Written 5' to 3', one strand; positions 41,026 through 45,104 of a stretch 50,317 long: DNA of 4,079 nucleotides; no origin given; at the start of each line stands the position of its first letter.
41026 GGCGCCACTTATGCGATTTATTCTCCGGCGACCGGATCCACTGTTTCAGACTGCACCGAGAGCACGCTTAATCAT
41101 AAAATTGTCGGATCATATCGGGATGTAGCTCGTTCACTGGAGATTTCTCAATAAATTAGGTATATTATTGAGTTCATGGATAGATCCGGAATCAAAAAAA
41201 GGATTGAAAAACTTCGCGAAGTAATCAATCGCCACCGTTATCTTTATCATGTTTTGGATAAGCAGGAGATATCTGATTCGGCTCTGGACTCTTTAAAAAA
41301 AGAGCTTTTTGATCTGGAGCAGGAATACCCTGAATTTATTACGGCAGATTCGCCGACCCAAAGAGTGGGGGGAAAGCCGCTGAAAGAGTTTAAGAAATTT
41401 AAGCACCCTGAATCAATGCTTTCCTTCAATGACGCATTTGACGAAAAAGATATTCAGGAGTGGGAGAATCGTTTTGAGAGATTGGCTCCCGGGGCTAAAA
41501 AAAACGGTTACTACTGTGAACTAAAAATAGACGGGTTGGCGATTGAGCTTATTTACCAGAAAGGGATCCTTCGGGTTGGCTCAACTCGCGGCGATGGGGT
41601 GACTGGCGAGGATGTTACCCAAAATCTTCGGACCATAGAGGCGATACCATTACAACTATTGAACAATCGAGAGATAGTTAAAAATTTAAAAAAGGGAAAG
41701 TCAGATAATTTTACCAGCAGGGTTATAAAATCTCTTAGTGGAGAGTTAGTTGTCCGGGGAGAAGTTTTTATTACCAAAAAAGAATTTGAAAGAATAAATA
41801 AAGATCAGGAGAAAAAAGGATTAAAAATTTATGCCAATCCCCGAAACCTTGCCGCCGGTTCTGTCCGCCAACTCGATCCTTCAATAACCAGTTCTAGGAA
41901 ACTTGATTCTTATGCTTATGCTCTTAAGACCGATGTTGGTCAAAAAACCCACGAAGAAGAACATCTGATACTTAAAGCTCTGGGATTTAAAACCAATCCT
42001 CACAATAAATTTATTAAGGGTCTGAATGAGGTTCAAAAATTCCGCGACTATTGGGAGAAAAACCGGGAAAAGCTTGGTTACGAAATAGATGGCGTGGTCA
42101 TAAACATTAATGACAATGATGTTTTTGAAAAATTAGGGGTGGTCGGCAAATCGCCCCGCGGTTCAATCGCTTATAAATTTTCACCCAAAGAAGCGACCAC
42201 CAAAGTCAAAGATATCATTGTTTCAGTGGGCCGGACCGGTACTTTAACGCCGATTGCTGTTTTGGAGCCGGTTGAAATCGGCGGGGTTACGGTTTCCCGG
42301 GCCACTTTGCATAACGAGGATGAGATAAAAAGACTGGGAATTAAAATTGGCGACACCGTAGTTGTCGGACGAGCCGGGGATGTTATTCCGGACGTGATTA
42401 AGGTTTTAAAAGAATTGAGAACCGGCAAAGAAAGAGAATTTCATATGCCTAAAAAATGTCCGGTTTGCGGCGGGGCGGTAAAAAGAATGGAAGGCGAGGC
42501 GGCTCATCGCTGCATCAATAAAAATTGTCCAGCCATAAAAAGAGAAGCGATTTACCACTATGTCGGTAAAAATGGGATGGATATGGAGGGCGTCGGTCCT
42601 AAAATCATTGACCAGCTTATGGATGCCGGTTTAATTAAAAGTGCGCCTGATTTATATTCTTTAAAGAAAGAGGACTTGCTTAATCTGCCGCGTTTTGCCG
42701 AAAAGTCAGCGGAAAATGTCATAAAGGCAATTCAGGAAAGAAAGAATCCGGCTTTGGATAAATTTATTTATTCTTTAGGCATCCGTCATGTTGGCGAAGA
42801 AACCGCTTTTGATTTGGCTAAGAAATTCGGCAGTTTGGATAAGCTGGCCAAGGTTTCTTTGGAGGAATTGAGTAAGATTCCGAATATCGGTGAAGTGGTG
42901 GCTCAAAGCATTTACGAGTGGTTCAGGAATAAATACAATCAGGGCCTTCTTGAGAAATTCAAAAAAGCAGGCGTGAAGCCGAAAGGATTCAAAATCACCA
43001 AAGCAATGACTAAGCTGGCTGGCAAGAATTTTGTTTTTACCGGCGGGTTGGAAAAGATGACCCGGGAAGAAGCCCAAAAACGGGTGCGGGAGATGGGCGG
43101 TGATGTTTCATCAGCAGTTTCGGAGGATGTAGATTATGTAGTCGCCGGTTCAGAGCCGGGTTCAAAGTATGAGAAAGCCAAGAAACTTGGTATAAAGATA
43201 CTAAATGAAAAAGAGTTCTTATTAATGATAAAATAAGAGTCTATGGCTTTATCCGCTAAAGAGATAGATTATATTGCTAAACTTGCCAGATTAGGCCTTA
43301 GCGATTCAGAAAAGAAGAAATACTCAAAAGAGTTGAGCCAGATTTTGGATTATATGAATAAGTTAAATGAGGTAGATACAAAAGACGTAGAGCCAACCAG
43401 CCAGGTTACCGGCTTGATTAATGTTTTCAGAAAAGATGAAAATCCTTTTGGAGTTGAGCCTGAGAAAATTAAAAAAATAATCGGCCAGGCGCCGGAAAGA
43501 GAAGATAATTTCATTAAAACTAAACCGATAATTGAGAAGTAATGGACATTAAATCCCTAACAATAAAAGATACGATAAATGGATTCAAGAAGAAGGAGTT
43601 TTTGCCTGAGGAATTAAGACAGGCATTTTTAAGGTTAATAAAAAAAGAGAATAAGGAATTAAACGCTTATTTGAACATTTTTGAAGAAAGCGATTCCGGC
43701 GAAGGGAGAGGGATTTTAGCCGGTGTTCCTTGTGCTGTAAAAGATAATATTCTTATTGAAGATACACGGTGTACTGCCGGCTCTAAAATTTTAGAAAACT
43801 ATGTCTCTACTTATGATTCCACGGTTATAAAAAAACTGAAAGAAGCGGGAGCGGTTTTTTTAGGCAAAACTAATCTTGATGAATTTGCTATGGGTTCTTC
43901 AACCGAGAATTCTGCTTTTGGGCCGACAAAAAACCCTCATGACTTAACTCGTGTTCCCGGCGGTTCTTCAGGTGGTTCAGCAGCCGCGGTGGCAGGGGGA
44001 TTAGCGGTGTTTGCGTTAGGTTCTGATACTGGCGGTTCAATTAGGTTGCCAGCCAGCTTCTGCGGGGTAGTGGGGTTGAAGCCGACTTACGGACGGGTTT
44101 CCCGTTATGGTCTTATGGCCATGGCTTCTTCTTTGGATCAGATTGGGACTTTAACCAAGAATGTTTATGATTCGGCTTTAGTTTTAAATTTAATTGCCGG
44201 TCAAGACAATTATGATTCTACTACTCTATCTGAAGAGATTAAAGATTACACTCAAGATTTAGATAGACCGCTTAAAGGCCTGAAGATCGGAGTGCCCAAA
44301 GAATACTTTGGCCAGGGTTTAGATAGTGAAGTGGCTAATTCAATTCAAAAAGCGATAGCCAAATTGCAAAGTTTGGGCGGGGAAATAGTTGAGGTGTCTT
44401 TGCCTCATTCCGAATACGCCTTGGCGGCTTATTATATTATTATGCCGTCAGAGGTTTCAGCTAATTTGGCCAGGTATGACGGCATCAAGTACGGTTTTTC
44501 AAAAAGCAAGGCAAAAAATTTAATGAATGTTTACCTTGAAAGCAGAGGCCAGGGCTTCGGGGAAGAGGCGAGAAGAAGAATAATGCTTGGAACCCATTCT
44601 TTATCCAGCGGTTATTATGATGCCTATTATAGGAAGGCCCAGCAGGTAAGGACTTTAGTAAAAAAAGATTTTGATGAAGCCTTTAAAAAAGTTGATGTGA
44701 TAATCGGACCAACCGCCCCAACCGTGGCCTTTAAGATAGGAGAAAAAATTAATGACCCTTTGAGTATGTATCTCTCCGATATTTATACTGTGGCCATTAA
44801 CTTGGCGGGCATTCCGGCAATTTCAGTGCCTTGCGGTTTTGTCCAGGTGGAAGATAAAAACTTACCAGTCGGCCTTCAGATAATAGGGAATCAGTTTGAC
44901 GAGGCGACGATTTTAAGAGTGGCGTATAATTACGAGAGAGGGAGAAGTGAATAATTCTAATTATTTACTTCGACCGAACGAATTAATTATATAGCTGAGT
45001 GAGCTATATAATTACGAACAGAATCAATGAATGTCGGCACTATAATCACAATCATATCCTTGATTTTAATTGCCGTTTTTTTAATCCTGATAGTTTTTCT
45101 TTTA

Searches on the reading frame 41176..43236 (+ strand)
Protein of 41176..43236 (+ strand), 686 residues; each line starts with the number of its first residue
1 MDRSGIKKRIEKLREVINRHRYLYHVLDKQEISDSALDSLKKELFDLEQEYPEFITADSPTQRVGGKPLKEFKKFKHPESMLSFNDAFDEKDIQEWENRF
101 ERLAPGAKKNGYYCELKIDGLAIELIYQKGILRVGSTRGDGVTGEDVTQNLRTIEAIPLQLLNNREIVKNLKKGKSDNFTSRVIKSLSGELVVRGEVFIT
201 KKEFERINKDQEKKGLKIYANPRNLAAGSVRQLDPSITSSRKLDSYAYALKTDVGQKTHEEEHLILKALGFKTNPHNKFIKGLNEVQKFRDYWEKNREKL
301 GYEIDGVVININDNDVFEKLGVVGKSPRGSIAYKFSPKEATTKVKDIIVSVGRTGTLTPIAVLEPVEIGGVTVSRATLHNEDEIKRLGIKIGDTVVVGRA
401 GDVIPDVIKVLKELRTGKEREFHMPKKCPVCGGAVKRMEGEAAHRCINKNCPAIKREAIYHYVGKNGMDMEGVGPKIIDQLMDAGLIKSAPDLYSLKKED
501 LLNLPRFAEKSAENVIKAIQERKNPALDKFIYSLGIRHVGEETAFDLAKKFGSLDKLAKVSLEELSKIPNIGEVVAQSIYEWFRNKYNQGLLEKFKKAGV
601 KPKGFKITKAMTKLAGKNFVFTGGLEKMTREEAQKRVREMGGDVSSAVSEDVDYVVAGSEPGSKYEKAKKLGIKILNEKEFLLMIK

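Call 94: search_protein_families(library=pfam, proteins=[window:41176-43236:+], max_evalue=0.001)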
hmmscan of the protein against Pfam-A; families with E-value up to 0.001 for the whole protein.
window:41176-43236:+ (686 aa): 10 families
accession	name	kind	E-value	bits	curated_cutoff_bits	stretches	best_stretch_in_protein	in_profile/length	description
PF01653.23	DNA_ligase_aden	-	1.9e-81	273.8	27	1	70-338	2-253/253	NAD-dependent DNA ligase adenylation domain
PF03120.22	DNA_ligase_OB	-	1.9e-33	114.6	32.9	1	341-418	1-78/79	NAD-dependent DNA ligase OB-fold domain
PF12826.13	HHH_2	-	4.6e-25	88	27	1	529-591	1-63/64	Helix-hairpin-helix motif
PF14520.12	HHH_5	-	7.8e-18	65.2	27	2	534-581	5-53/57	Helix-hairpin-helix domain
PF00533.33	BRCT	-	2.3e-17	63.5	21.3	1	611-682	3-75/78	BRCA1 C Terminus (BRCT) domain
PF03119.21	DNA_ligase_ZBD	-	8.6e-11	42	25.8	1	427-453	1-27/27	NAD-dependent DNA ligase C4 zinc finger domain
PF12738.14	PTCB-BRCT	-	2.3e-09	37.6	22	1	622-677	5-60/63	twin BRCT domain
PF22745.1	Nlig-Ia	-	9e-08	33.1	27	1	7-55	3-51/92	DNA ligase-like, N-terminal NAD+-binding domain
PF03118.21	RNA_pol_A_CTD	-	2.2e-05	24.5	23.8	0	487-521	33-67/67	Bacterial RNA polymerase, alpha chain C terminal domain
PF00633.29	HHH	-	6.6e-05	23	24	0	553-581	1-29/30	Helix-hairpin-helix motif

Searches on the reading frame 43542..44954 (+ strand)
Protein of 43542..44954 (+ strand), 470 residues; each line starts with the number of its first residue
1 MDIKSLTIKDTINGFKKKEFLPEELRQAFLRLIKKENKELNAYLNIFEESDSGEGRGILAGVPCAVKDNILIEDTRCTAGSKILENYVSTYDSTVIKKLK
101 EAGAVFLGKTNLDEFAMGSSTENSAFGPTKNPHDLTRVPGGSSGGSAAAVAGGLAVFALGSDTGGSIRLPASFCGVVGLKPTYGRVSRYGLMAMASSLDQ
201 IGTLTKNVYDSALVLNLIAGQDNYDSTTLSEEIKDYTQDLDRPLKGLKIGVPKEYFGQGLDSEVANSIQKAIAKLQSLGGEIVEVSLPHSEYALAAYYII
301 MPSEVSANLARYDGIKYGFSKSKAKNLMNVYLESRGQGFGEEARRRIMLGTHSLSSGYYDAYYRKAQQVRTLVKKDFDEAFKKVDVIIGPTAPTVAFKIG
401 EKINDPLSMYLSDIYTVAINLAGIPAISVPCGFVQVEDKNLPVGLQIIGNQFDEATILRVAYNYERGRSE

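Call 94: search_protein_families(library=pfam, proteins=[window:43542-44954:+], max_evalue=0.001)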
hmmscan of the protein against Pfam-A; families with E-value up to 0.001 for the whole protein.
window:43542-44954:+ (470 aa): 1 family
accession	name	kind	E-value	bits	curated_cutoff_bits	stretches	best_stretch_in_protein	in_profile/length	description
PF01425.27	Amidase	-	2.9e-152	508.3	27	1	49-458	40-445/445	Amidase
